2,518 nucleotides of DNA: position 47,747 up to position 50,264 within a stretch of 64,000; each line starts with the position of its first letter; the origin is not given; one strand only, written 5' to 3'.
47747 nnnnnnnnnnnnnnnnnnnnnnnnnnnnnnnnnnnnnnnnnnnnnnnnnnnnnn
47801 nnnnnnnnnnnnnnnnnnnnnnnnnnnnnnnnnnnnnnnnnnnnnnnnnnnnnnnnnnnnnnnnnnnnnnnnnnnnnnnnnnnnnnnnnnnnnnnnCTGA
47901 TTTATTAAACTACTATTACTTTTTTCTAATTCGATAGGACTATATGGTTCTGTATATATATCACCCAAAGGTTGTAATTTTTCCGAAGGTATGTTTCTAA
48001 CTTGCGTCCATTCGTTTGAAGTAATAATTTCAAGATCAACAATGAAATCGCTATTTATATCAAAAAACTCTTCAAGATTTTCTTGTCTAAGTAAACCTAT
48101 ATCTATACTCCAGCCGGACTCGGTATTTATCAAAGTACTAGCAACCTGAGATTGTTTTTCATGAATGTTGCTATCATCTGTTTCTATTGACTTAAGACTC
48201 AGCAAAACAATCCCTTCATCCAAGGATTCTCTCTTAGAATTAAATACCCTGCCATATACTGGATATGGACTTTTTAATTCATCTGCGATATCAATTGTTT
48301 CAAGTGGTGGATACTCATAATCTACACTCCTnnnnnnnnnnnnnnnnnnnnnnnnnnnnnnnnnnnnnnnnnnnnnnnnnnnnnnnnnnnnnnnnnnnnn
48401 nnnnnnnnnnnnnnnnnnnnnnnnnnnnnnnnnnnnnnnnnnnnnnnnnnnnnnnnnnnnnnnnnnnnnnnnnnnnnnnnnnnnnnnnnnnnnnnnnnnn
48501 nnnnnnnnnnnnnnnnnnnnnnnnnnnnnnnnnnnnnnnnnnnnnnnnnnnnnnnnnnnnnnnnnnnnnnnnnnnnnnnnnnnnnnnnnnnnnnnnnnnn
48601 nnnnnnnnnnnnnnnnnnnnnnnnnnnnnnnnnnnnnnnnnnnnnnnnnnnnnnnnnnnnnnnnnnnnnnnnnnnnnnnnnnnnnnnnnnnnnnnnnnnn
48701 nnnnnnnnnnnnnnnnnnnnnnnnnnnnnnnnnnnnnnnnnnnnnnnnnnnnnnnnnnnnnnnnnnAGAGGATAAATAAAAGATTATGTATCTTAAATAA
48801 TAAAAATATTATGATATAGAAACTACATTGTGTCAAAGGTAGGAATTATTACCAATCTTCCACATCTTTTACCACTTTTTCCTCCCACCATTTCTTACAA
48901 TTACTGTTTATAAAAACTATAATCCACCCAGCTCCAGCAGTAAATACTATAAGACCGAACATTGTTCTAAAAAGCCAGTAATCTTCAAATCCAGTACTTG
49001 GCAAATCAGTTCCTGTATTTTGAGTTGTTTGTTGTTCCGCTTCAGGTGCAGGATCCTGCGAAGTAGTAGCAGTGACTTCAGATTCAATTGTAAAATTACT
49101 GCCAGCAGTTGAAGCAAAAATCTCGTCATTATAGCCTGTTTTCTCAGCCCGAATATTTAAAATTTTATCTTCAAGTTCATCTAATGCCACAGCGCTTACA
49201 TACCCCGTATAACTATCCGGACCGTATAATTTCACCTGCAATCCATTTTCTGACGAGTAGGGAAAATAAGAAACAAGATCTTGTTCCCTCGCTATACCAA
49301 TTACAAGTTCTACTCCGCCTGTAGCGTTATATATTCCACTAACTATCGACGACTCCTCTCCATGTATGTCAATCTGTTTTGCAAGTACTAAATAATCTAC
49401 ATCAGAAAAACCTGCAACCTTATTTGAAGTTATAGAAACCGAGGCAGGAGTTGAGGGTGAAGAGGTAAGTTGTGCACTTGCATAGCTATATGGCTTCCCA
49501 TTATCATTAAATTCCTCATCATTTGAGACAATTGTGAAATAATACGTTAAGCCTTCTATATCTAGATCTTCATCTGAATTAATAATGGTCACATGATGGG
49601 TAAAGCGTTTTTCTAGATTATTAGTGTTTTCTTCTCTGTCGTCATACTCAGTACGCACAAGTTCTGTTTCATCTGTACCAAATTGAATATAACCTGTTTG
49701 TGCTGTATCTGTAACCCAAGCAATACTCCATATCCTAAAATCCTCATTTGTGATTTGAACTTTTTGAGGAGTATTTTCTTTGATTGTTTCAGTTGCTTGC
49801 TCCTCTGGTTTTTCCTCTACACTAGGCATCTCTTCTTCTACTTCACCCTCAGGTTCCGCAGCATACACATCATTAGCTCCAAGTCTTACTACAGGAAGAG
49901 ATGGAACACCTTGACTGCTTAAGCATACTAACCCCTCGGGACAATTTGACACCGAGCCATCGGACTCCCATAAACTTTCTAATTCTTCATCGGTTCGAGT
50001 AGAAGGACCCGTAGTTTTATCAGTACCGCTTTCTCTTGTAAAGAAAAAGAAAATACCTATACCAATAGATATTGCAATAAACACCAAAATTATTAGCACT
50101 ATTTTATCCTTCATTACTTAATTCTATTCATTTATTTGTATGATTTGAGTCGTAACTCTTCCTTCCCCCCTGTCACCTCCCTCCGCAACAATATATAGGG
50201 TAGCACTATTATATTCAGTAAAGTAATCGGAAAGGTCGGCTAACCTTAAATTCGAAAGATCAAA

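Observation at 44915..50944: The conserved thrS-infC-rpmI-rplT-pheS-pheT cluster is split by a ~6 kb block of three paralogous surface-protein genes on the opposite strand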

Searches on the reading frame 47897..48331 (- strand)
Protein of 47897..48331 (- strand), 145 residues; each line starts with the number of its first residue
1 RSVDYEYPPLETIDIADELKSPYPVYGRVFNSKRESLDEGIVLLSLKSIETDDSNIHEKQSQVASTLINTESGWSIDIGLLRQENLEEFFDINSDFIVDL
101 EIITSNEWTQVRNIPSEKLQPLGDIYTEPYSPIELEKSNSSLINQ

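Call 23: search_protein_families(library=pfam, proteins=[window:47897-48331:-], max_evalue=1)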
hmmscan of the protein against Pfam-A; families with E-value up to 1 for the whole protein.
window:47897-48331:- (145 aa): 0 families

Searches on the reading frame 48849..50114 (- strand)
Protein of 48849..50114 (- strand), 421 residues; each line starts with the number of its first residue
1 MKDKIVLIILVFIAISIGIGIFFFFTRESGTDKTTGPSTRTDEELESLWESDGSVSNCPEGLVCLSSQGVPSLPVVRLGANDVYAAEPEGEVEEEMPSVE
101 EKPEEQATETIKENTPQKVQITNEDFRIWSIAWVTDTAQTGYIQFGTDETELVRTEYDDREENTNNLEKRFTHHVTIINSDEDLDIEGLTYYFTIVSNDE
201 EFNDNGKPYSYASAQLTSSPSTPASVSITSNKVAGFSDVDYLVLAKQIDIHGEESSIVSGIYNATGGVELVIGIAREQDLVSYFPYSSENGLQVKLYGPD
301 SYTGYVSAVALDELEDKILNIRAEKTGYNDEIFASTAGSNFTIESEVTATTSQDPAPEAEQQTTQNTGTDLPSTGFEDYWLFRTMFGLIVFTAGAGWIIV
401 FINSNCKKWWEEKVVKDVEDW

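Call 4: search_protein_families(library=pfam, proteins=[window:48849-50114:-], max_evalue=0.01)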
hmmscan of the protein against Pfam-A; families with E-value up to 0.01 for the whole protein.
window:48849-50114:- (421 aa): 0 families

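Call 23: search_protein_families(library=pfam, proteins=[window:48849-50114:-], max_evalue=1)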
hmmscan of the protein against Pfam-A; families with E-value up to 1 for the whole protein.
window:48849-50114:- (421 aa): 1 family
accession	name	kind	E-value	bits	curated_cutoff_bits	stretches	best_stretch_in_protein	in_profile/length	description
PF22212.1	CPV_RdRP_pol_dom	-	0.13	11.3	27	1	244-351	194-297/369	CPV, RNA-directed RNA polymerase, central polymerase domain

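Call 24: search_protein_families(library=ncbifam, proteins=[window:48849-50114:-], max_evalue=1)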
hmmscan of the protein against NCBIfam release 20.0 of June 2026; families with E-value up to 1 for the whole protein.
window:48849-50114:- (421 aa): 3 families
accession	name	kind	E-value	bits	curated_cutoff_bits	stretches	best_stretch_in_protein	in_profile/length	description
TIGR01167.1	LPXTG_anchor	domain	0.039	14.6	15.9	0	371-400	2-29/34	LPXTG cell wall anchor domain-containing protein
NF033233.1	twin_helix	hypoth_equivalog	0.076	12.9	49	1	5-30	3-27/58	twin transmembrane helix small protein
NF053819.1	EF0750_LPXTG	subfamily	0.15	12.6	47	1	340-392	39-93/105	EF2685/EF0750 family sortase-dependent surface protein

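Call 68: search_protein_representatives(protein=window:48849-50114:-)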
Query: 421 residues. Proteins with E-value up to 0.001 (for the whole library): 475; up to 1e-10: 52; up to 1e-30: 6. The best 150 are listed.
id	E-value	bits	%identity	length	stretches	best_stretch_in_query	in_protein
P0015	1.3e-118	413.1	52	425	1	1-420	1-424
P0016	5.5e-106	371.5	48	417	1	6-416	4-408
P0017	1.0e-99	350.8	44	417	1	1-420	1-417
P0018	1.3e-94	334.0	43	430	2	6-367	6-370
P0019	3.0e-94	332.8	42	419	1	5-419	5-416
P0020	1.3e-86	307.7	41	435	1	27-419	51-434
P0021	1.5e-27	113.1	39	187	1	1-178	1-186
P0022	1.7e-27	113.0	29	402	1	19-415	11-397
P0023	2.2e-21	92.9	28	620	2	118-334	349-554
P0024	4.5e-20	88.5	27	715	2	117-336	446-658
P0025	1.3e-17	80.4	27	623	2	121-322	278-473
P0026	1.6e-17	80.1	28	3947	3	120-300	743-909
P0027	1.6e-16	76.9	29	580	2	113-370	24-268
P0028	7.1e-16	74.7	31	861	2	114-298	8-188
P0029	8.9e-16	74.4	31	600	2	117-308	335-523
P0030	1.0e-15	74.2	31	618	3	114-231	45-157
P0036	2.6e-14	69.6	34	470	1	112-291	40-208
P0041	7.1e-13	64.8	37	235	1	102-290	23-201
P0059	3.4e-11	59.3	28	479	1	111-309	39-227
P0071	2.0e-10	56.8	24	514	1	108-322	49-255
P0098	6.1e-09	51.9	26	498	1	105-348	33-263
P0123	2.1e-08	50.1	30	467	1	113-296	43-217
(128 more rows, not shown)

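Call 70: list_cluster_members(proteins=[P0022, P0023, P0030, P0036, P0041, P0059, P0071, P0098, P0123, P0026])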
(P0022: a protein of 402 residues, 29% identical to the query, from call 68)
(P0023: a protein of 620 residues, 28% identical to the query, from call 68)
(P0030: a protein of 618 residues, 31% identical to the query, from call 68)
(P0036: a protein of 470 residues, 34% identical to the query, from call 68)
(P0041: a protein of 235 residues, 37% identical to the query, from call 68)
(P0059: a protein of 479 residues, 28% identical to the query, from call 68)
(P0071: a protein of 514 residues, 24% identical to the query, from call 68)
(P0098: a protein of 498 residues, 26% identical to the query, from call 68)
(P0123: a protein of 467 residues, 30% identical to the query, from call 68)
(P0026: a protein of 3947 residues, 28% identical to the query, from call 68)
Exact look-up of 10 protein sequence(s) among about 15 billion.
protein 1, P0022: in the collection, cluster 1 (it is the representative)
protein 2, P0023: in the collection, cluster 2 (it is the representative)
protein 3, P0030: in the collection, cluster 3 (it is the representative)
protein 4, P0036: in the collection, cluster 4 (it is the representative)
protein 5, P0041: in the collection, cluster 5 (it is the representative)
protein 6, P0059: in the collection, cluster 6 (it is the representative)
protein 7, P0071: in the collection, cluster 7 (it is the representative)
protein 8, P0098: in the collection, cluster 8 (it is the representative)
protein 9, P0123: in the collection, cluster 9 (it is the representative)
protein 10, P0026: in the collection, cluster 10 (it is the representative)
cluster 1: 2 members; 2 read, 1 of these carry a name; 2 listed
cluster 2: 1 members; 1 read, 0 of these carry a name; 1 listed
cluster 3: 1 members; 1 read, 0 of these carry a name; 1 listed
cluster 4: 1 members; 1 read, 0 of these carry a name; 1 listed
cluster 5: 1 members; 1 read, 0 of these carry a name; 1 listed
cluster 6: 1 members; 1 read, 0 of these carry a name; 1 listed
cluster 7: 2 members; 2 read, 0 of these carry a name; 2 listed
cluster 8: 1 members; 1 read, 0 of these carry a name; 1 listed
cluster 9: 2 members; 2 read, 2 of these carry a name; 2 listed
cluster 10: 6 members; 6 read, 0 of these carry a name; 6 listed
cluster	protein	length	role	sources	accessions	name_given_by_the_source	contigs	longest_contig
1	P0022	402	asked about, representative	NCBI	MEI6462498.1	MAG: hypothetical protein WCO33_02405 [bacterium]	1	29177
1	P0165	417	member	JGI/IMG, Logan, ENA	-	-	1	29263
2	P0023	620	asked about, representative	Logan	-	-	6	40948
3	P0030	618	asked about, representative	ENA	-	-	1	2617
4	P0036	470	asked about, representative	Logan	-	-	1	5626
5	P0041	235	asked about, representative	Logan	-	-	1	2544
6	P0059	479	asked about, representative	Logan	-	-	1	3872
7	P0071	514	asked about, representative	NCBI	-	-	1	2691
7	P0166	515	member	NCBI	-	-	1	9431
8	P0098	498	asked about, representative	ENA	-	-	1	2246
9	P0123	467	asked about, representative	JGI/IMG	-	cell division septation protein DedD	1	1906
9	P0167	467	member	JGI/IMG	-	cell division septation protein DedD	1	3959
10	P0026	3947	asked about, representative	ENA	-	-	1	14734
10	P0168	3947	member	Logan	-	-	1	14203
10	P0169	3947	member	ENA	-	-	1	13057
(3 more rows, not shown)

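Call 72: find_encoding_contigs(protein=P0023, flank=8000, max_places=3)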
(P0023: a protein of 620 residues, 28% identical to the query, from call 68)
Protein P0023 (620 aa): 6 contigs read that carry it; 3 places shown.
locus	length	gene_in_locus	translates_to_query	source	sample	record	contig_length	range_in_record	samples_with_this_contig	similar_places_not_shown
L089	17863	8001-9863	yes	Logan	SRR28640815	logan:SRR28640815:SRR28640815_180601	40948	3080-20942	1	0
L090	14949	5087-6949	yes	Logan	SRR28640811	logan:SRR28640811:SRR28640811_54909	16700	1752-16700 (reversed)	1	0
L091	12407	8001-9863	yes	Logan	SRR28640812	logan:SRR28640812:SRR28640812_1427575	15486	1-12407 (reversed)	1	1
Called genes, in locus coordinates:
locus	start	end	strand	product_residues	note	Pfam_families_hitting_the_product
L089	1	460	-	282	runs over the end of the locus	PF02661:Fic, PF09012:FeoC (faint), PF01978:TrmB (weak), PF04703:FaeA (weak), PF09339:HTH_IclR (weak), PF12802:MarR_2 (weak)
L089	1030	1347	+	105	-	PF12643:MazG-like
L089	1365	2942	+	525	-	PF04851:ResIII (weak), PF09848:SLFN-g3_helicase, PF13401:AAA_22 (faint)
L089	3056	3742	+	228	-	PF13489:Methyltransf_23, PF08242:Methyltransf_12 (weak)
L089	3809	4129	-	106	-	PF24315:DUF7489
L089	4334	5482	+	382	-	PF02095:Extensin_1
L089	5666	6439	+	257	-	-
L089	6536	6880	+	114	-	-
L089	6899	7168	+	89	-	PF12732:YtxH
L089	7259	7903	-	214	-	PF00085:Thioredoxin (weak), PF13098:Thioredoxin_2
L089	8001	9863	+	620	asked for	PF00041:fn3 (faint), PF16656:Pur_ac_phosph_N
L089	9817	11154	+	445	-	PF16158:N_BRCA1_IG (weak), PF08239:SH3_3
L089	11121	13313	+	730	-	PF00580:UvrD-helicase, PF13245:AAA_19, PF13604:AAA_30 (faint), PF01443:Viral_helicase1 (faint), PF13361:UvrD_C, PF13538:UvrD_C_2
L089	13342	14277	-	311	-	PF07501:G5, PF06725:3D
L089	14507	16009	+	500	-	PF12895:ANAPC3 (faint), PF13429:TPR_15 (weak), PF25058:ARM_TT21 (faint), PF25060:ARM_TT21_2nd (faint), PF14559:TPR_19, PF13432:TPR_16 (weak), PF14559:TPR_19 (weak), PF07719:TPR_2 (weak), +12 more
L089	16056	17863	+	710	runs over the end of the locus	PF00009:GTP_EFTU, PF22042:EF-G_D2, PF03144:GTP_EFTU_D2, PF14492:EFG_III, PF16658:RF3_C (faint), PF03764:EFG_IV, PF00679:EFG_C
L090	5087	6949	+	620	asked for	PF00041:fn3 (faint), PF16656:Pur_ac_phosph_N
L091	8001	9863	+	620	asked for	PF00041:fn3 (faint), PF16656:Pur_ac_phosph_N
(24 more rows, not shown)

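Call 73: find_encoding_contigs(protein=P0022, flank=8000, max_places=2)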
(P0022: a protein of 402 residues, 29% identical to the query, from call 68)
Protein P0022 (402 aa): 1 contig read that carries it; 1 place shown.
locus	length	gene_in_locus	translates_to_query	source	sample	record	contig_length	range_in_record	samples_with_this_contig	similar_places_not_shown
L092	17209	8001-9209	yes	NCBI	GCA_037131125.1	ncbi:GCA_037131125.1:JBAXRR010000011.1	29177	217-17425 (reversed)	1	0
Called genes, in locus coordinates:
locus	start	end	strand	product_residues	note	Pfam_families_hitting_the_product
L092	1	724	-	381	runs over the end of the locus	PF02073:Peptidase_M29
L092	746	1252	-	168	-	PF05618:RimB-like (faint)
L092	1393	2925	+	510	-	PF08014:MATCAP (weak)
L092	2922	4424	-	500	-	-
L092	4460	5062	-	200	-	PF04542:Sigma70_r2, PF08281:Sigma70_r4_2, PF04545:Sigma70_r4 (weak)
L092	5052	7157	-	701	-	PF13620:CarboxypepD_reg, PF13715:CarbopepD_reg_2, PF08308:PEGA (faint), PF26550:Tricorn_2nd (faint), PF00930:DPPIV_N (faint), PF26549:Tricorn_N (faint)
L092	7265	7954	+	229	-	PF16656:Pur_ac_phosph_N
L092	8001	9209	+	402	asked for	-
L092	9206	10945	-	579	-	PF01841:Transglut_core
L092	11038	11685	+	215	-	PF01694:Rhomboid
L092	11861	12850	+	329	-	PF00154:RecA_N, PF06745:ATPase (weak), PF08423:Rad51, PF13481:AAA_25 (faint), PF27531:MT3502_N (weak), PF01637:ATPase_2 (faint), PF13479:AAA_24 (faint), PF21096:RecA_C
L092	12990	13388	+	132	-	-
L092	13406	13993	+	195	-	-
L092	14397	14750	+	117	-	PF01909:NTP_transf_2 (weak), PF18765:Polbeta (faint)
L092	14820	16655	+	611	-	-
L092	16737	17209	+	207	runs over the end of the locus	-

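Call 76: search_protein_families(library=ncbifam, alignment_id=A4, max_evalue=0.1)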
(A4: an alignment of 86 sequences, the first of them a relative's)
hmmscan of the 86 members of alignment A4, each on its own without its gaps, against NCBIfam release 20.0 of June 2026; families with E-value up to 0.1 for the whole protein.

A. member 1, P0015 (425 aa): 2 families
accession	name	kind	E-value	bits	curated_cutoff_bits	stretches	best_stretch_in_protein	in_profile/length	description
TIGR01167.1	LPXTG_anchor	domain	0.0023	18.5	15.9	1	374-398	1-24/34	LPXTG cell wall anchor domain-containing protein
NF053819.1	EF0750_LPXTG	subfamily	0.095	13.2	47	1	360-402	58-99/105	EF2685/EF0750 family sortase-dependent surface protein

B. families by the number of members that match (of 86 scanned): 61 families (the first 25 are shown)
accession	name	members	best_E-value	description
NF033510.3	Ca_tandemer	25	1.6e-13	Ca2+-stabilized repeat-containing adhesin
NF040520.1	Ig_like_BLP2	22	2.2e-08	Ig-like repeat protein Blp2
NF058648.1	ECF_sub_HI1622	8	8.4e-05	NikL family nickel/cobalt ECF transporter subunit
NF053819.1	EF0750_LPXTG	7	0.00059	EF2685/EF0750 family sortase-dependent surface protein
NF012211.1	tand_rpt_95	4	0.00051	tandem-95 repeat protein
TIGR01167.1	LPXTG_anchor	3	0.0023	LPXTG cell wall anchor domain-containing protein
NF037973.1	metallo_SslE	3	0.0048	lipoprotein metalloprotease SslE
NF058578.1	CPR_pilus_PamR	2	0.011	pilus system RbmA-like protein PamR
NF049889.1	AlphArabdaseBT0360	2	0.016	arabinan endo-1,5-alpha-L-arabinosidase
NF040553.1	SGO_0316_fam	1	1.3e-13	SGO_0316/SGO_0317 family LPXTG-anchored serine peptidase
NF033595.1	denti_PrtP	1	6.6e-13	dentilisin complex serine proteinase subunit PrtP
TIGR03921.1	T7SS_mycosin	1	1.9e-12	type VII secretion-associated serine protease mycosin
NF051851.1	AtpSerPepEprS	1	3.8e-11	autotransporter serine peptidase EprS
NF040809.1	germ_prot_CspBA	1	5e-11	bifunctional germination protease/germinant receptor pseudoprotease CspBA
NF045522.1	MXAN_2561_fam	1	8.9e-10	MXAN_2561 family MXYO-CTERM-anchored protein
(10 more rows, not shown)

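Call 77: search_protein_families(library=pfam, alignment_id=A4, max_evalue=0.001)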
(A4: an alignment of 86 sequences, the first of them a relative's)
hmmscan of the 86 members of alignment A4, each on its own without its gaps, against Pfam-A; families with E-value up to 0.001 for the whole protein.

A. member 1, P0015 (425 aa): 1 family
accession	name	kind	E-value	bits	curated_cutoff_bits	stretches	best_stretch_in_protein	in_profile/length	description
PF00746.26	Gram_pos_anchor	-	0.00086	19.6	20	0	368-398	2-31/43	LPXTG cell wall anchor motif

B. families by the number of members that match (of 86 scanned): 32 families (the first 25 are shown)
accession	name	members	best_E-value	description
PF16656.11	Pur_ac_phosph_N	78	3.3e-26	Purple acid Phosphatase, N-terminal domain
PF00041.27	fn3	68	3.5e-14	Fibronectin type III domain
PF19077.6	Big_13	27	8e-13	Bacterial Ig-like domain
PF13620.12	CarboxypepD_reg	11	7.9e-29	Carboxypeptidase regulatory-like domain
PF16655.11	PhoD_N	11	6.9e-07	PhoD-like phosphatase, N-terminal domain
PF17936.7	Big_6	5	1.4e-05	Bacterial Ig domain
PF10179.15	NDNF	3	1.3e-06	Neuron-derived neurotrophic factor, first Fn(III) domain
PF17963.7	Big_9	3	0.00012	Bacterial Ig domain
PF13715.12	CarbopepD_reg_2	2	3.4e-18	CarboxypepD_reg-like domain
PF17892.7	Cadherin_5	2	0.00039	Cadherin-like domain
PF24681.1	Kelch_KLHDC2_KLHL20_DRC7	1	1.3e-39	KLHDC2/KLHL20/DRC7 Kelch-repeats domain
PF13415.12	Kelch_3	1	9.7e-31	Galactose oxidase, central domain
PF00082.27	Peptidase_S8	1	1e-22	Subtilase family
PF24981.1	Beta-prop_ATRN-LZTR1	1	1.1e-22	Attractin/LZTR1 beta-propeller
PF13418.12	Kelch_4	1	3e-22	Galactose oxidase, central domain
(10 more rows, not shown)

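Call 90: search_protein_families(library=pfam, proteins=[L092:7265-7954:+, L092:8001-9209:+, L089:9817-11154:+], max_evalue=1)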
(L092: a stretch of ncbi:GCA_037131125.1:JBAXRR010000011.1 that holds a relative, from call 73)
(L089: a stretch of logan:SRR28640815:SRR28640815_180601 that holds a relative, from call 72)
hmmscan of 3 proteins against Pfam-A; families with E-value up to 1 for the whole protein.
L092:7265-7954:+ (229 aa): 5 families
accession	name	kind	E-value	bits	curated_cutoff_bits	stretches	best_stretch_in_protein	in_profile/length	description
PF16656.11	Pur_ac_phosph_N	-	2.1e-07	31.8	30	1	45-125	6-84/93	Purple acid Phosphatase, N-terminal domain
PF00041.27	fn3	-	5.6e-05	23.7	25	1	41-117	2-67/84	Fibronectin type III domain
PF10342.15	Kre9_KNH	-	0.01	17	24.6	1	41-125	1-87/94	Kre9/KNH-like N-terminal Ig-like domain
PF17964.7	Big_10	-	0.016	15.9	22.9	1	68-174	9-115/164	Bacterial Ig domain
PF07893.19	DUF1668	-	0.14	11.9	23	1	134-193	148-202/336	Protein of unknown function (DUF1668)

L092:8001-9209:+ (402 aa): 1 family
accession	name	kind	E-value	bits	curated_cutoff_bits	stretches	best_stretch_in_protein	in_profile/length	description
PF16734.10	Pilin_GH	-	0.064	14.1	28.9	1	237-278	36-77/114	Type IV pilin-like G and H, putative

L089:9817-11154:+ (445 aa): 6 families
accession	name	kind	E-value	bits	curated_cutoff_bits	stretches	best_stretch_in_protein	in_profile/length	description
PF08239.17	SH3_3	-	7.9e-12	45.6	27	1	392-443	2-54/54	Bacterial SH3 domain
PF16158.11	N_BRCA1_IG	-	4.5e-06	27.6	28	1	265-357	6-91/108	Ig-like domain from next to BRCA1 gene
PF06347.19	SH3_4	-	0.00045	20.4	24.1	1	392-438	4-50/56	Bacterial SH3 domain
PF07653.23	SH3_2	-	0.032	14.3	21.8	1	414-443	26-53/55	Variant SH3 domain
PF14524.12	Wzt_C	-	0.058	13.8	30.4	1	327-351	76-100/143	Wzt C-terminal domain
PF09771.14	Tmemb_18A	-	0.13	13.1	29.9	1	33-71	56-94/118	Transmembrane protein 188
